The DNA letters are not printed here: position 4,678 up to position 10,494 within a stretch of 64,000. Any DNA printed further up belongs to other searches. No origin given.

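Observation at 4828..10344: Novel Cys-rich repeat families and a prion-like YSG segment in a 1,838-aa secreted protein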

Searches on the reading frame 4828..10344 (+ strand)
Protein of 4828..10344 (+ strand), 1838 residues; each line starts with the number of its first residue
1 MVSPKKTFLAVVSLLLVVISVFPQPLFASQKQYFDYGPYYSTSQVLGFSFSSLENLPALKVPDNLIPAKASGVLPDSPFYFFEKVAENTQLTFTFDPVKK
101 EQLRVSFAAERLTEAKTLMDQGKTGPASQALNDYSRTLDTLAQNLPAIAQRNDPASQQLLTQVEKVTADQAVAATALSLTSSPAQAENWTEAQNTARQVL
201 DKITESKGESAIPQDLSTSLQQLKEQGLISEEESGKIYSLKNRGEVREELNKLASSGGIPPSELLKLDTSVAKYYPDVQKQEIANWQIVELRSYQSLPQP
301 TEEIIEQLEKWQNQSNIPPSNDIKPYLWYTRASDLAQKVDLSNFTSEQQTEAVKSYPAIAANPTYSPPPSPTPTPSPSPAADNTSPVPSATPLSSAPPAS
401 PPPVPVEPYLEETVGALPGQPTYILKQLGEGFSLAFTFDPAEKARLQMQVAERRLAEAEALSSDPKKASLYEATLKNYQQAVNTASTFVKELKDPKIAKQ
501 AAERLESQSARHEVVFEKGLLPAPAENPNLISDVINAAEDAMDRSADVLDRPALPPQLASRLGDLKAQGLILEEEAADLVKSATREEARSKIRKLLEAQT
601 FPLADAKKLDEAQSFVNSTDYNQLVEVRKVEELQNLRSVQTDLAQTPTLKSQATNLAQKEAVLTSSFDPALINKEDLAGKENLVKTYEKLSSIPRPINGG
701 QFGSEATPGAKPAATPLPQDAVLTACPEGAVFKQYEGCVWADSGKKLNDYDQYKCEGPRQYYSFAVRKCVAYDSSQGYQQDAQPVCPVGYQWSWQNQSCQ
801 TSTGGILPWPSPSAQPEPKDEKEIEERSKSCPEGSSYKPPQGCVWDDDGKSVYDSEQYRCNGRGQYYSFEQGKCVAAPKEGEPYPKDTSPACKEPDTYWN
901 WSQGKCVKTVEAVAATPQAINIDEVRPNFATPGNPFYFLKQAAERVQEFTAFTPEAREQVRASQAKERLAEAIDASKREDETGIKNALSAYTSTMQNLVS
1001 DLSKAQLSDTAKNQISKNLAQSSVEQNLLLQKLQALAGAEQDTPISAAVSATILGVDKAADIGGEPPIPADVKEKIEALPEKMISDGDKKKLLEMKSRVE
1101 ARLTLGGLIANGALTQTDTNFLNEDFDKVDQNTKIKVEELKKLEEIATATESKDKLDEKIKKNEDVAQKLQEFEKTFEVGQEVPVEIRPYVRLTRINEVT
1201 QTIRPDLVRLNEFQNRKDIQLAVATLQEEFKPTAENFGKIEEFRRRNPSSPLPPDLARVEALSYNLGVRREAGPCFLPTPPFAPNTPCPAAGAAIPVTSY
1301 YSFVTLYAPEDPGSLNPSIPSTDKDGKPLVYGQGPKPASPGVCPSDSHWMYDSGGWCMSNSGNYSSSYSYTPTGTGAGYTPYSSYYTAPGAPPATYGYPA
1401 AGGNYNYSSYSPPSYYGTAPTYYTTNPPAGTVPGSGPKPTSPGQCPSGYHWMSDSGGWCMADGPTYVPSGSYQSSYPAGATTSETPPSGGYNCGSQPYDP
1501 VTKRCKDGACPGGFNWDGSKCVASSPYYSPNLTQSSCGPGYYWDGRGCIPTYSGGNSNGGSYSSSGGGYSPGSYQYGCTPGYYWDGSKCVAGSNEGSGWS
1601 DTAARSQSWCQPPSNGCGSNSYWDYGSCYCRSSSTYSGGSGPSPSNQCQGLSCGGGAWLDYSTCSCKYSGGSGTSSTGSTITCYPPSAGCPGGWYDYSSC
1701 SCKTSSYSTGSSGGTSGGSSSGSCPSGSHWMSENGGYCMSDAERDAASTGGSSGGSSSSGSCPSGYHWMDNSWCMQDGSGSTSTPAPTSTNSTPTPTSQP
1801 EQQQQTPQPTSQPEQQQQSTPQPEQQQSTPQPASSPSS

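Call 4: search_protein_families(library=pfam, proteins=[window:4828-10344:+], max_evalue=1)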
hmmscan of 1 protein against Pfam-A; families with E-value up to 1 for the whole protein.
window:4828-10344:+ (1838 aa): 2 families
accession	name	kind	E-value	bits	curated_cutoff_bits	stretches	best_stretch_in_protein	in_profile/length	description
PF18915.5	DUF5667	-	7e-45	151.9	27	3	72-168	1-97/99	Domain of unknown function (DUF5667)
PF13643.11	DUF4145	-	0.21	12.1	23.1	0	191-244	13-65/88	Domain of unknown function (DUF4145)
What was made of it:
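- On DUF5667 (PF18915) domain-containing proteins: 151.9 bits against a cutoff of 27, in three stretches (call 4).
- Checked: Pfam finds DUF5667 in three stretches (E 7e-45) and nothing else significant (call 4).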

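Call 5: search_protein_families(library=ncbifam, proteins=[window:4828-10344:+], max_evalue=1)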
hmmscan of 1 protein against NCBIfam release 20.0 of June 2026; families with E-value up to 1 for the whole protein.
window:4828-10344:+ (1838 aa): 3 families
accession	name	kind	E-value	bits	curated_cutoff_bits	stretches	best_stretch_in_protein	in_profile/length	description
NF011837.0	PRK15309.1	equivalog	0.071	13.1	384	1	87-147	106-173/191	fimbrial protein TcfB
TIGR02105.1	III_needle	equivalog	0.077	13.4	41.7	1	452-494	22-63/72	type III secretion system needle filament subunit SctF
NF011556.0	PRK14981.2-2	equivalog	0.59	10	182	1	190-249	18-75/124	DNA-directed RNA polymerase subunit F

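Call 11: find_homologous_proteins(query=window:4828-10341:+, max_evalue=0.001)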
Query window:4828-10341:+ (1838 aa): 45 proteins with E <= 0.001 among 8000 candidates.
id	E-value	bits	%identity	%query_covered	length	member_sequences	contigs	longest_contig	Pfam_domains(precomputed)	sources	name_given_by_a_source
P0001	0.0e+0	4202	100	100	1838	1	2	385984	PF18915.6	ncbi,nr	ncbi:hypothetical protein HY383_02365 [Candidatus Daviesbacteria bacterium]|nr:hypothetical protein 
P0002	0.0e+0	2669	65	97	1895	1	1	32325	PF18915.6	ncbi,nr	ncbi:hypothetical protein HYS95_02555 [Candidatus Daviesbacteria bacterium]|nr:hypothetical protein 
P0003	0.0e+0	2494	63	97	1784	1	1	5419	PF18915.6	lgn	-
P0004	0.0e+0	2435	60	98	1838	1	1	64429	PF18915.6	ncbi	-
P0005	0.0e+0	2434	61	97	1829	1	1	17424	PF18915.6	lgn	-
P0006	0.0e+0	2422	62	97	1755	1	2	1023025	PF18915.6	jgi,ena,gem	-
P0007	0.0e+0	2419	63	97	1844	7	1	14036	PF18915.6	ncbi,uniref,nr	ncbi:MAG: hypothetical protein UT77_C0017G0010 [Candidatus Daviesbacteria bacterium GW2011_GWC2_40_1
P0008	0.0e+0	2416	61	97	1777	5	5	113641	PF18915.6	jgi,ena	-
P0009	0.0e+0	2400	63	95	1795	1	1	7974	PF18915.6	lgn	-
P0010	0.0e+0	2395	60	94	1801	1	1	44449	PF18915.6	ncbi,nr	ncbi:hypothetical protein HY384_00190 [Candidatus Daviesbacteria bacterium]|nr:hypothetical protein 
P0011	0.0e+0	2391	69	84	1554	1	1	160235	PF18915.6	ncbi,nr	ncbi:hypothetical protein HYS96_04380 [Candidatus Daviesbacteria bacterium]|nr:hypothetical protein 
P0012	0.0e+0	2391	62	97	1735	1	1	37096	PF18915.6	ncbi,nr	ncbi:MAG: hypothetical protein HY376_03430 [Candidatus Blackburnbacteria bacterium]|nr:hypothetical 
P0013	0.0e+0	2291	42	19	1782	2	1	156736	PF18915.6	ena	-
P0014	0.0e+0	2250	60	95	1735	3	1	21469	PF18915.6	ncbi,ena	-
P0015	0.0e+0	2240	57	99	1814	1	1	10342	PF18915.6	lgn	-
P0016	0.0e+0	2231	56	97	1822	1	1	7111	PF18915.6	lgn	-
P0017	0.0e+0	2129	59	89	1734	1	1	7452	PF18915.6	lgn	-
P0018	0.0e+0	2122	57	89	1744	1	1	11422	PF18915.6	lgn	-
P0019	0.0e+0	2117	56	91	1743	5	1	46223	PF20155.5,PF18915.6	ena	-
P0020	0.0e+0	2098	58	83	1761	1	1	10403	PF18915.6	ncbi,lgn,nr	ncbi:MAG: DUF5667 domain-containing protein [Dehalococcoidia bacterium]|nr:DUF5667 domain-containing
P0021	0.0e+0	2072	52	97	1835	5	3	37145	PF18915.6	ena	-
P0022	0.0e+0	2067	55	97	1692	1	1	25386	PF18915.6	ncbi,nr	ncbi:hypothetical protein HY385_01185 [Candidatus Daviesbacteria bacterium]|nr:hypothetical protein 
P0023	0.0e+0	2032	57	93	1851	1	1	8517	PF18915.6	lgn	-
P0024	0.0e+0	1979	52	95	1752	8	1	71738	PF18915.6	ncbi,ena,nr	ncbi:MAG: hypothetical protein A3A47_00685 [Candidatus Levybacteria bacterium RIFCSPLOWO2_01_FULL_37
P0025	0.0e+0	1979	53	91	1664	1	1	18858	PF18915.6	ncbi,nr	ncbi:MAG: DUF5667 domain-containing protein [Candidatus Daviesbacteria bacterium]|nr:DUF5667 domain-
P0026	0.0e+0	1917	53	94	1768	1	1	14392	PF18915.6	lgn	-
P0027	0.0e+0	1904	56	84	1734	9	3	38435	PF18915.6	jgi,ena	-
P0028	0.0e+0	1873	51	97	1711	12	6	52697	PF18915.6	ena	-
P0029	0.0e+0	1869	50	88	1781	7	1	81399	PF18915.6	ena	-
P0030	0.0e+0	1815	49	96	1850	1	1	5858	PF18915.6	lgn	-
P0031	0.0e+0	1742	50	90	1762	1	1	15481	PF18915.6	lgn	-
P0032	0.0e+0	1714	47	87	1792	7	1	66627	PF18915.6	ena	-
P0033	0.0e+0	1711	47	95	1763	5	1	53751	PF18915.6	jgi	-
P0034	0.0e+0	1692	47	94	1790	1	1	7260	PF18915.6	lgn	-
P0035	0.0e+0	1688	46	97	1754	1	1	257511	PF18915.6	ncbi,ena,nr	ncbi:MAG: Uncharacterized protein G01um10145_749 [Microgenomates group bacterium Gr01-1014_5]|nr:MAG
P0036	0.0e+0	1626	46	95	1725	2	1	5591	PF18915.6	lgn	-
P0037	0.0e+0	1624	45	97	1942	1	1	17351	PF18915.6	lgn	-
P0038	0.0e+0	1538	56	69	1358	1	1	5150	PF18915.6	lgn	-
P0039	0.0e+0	1519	43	90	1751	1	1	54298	PF18915.6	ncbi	-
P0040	0.0e+0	1497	46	88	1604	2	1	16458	PF18915.6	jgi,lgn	-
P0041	0.0e+0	1462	63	56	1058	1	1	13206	PF18915.6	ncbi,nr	ncbi:hypothetical protein HYU95_05670, partial [Candidatus Daviesbacteria bacterium]|nr:hypothetical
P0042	0.0e+0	1293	42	88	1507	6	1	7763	PF18915.6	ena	-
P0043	1.0e-7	48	28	8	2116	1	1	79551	PF07705.18,PF18915.6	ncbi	-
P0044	6.7e-7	45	25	15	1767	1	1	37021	PF08329.17,PF18915.6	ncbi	-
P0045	8.2e-4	35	41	4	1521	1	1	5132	PF18915.6,PF16656.12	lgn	-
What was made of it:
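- Closest known: Large extracellular cysteine-rich proteins of CPR Peribacteria. Different: Those proteins vary between strains, whereas this family is conserved across Microgenomates lineages (call 11).
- Besides the database copy of the window's own protein, there are 41 relatives, most of them full length, with 42-69% identity in the best alignment (call 11).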

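Call 17: search_solved_structures(query=window:4828-10341:+, max_evalue=1)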
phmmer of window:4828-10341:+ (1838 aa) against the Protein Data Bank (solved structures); distinct sequences matched with E-value up to 1: 3.
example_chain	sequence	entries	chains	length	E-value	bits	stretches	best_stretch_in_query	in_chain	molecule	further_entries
1e5g_A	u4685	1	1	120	0.083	13.4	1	1566-1665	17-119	COMPLEMENT CONTROL PROTEIN C3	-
7zgi_A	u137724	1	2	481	0.44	11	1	530-593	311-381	Peptidylprolyl isomerase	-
4yuu_q1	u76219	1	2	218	0.7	10.4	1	931-1021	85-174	Extrinsic protein in photosystem II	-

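Call 23: find_encoding_contigs(protein=P0035, flank=8000, max_places=2)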
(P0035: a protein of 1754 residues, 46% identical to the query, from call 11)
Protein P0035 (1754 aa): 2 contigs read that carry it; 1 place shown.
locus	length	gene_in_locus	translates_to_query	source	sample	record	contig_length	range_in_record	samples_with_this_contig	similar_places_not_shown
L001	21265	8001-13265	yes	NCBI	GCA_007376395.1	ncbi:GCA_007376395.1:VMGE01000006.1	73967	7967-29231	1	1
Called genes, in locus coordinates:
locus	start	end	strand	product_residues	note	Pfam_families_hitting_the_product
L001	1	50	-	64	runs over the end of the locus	-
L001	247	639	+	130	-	-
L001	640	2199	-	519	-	-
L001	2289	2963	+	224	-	-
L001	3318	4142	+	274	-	-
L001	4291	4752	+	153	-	PF03073:TspO_MBR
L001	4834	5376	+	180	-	PF13521:AAA_28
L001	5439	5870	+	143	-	-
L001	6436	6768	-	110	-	-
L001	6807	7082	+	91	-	-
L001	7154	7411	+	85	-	PF00313:CSD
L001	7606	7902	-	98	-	-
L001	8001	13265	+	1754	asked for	PF18915:DUF5667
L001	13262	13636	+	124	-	-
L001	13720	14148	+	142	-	-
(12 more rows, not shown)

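Call 24: find_encoding_contigs(protein=P0024, flank=8000, max_places=2)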
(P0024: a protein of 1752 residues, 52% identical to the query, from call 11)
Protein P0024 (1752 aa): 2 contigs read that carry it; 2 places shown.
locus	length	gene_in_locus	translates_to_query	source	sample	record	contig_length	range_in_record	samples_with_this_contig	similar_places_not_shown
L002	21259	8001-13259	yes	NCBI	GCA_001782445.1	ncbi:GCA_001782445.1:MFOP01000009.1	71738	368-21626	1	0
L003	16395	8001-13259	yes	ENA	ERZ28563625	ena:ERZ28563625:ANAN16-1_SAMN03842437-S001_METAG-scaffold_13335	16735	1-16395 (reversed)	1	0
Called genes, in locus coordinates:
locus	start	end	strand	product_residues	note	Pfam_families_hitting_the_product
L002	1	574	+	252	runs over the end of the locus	PF00535:Glycos_transf_2, PF10111:Glyco_tranf_2_2, PF13641:Glyco_tranf_2_3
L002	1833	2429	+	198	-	PF00300:His_Phos_1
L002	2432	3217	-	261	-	-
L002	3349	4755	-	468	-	PF18073:Zn_ribbon_LapB, PF03796:DnaB_C (weak), PF06745:ATPase, PF13481:AAA_25, PF13541:ChlI (weak)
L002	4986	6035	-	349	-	PF21710:Spt6_S1 (faint), PF23459:S1_RRP5 (faint), PF00575:S1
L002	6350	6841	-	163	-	PF13936:HTH_38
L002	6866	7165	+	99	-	-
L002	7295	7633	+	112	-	-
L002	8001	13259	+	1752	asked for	PF18915:DUF5667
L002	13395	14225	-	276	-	-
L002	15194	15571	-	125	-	PF05635:23S_rRNA_IVP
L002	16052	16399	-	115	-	PF03161:LAGLIDADG_2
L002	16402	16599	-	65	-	-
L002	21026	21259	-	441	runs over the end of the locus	PF00140:Sigma70_r1_2 (weak), PF04542:Sigma70_r2, PF04539:Sigma70_r3 (weak), PF04545:Sigma70_r4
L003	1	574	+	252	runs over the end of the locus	PF00535:Glycos_transf_2, PF10111:Glyco_tranf_2_2, PF13641:Glyco_tranf_2_3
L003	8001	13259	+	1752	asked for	PF18915:DUF5667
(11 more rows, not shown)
